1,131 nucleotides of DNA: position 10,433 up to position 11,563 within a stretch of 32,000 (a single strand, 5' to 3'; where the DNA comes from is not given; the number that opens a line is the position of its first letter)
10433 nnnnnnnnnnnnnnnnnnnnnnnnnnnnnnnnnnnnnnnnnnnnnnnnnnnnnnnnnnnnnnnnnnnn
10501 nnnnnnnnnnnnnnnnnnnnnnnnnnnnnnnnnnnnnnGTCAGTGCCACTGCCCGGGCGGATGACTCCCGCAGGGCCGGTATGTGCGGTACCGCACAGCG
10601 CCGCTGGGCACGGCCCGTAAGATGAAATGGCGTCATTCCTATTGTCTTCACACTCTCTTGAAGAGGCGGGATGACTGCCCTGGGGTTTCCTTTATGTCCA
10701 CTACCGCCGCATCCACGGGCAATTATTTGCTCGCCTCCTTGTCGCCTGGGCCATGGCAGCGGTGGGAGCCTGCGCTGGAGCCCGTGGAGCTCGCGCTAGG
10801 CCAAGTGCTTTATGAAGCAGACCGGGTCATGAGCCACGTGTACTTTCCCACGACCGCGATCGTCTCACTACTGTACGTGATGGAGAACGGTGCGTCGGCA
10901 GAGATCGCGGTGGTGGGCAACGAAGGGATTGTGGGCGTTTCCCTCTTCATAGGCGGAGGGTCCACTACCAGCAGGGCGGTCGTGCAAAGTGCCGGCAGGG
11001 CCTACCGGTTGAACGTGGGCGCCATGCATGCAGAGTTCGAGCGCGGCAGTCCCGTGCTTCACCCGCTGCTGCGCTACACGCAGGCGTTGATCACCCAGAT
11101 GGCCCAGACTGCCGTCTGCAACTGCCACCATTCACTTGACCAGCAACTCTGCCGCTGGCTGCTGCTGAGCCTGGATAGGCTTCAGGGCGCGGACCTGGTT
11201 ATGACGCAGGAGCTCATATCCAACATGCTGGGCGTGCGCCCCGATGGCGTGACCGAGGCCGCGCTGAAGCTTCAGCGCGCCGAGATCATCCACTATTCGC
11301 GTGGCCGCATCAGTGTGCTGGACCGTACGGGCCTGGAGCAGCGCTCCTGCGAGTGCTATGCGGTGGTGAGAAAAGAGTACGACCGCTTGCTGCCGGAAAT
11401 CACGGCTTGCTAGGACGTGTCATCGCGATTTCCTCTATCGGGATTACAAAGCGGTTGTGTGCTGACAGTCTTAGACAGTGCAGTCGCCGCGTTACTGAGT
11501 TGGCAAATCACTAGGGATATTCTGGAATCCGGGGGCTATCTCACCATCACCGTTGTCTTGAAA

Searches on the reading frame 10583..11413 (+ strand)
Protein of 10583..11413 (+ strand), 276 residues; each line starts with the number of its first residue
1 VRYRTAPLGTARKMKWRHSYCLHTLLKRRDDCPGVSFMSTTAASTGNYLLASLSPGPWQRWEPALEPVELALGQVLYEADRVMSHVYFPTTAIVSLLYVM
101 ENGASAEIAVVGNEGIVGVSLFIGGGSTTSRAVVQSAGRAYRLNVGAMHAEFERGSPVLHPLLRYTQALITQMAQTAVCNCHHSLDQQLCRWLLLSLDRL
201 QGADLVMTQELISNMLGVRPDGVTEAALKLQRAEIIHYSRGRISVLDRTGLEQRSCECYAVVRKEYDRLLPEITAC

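Call 99: search_protein_families(library=pfam, proteins=[window:10583-11413:+], max_evalue=0.01)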
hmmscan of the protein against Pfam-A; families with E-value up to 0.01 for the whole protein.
window:10583-11413:+ (276 aa): 2 families
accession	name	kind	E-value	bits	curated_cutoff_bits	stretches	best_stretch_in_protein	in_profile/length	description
PF13545.12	HTH_Crp_2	-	2e-11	44.1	27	1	187-253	1-69/70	Crp-like helix-turn-helix domain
PF00027.35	cNMP_binding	-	1.5e-07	31.7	27.5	1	68-152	2-86/89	Cyclic nucleotide-binding domain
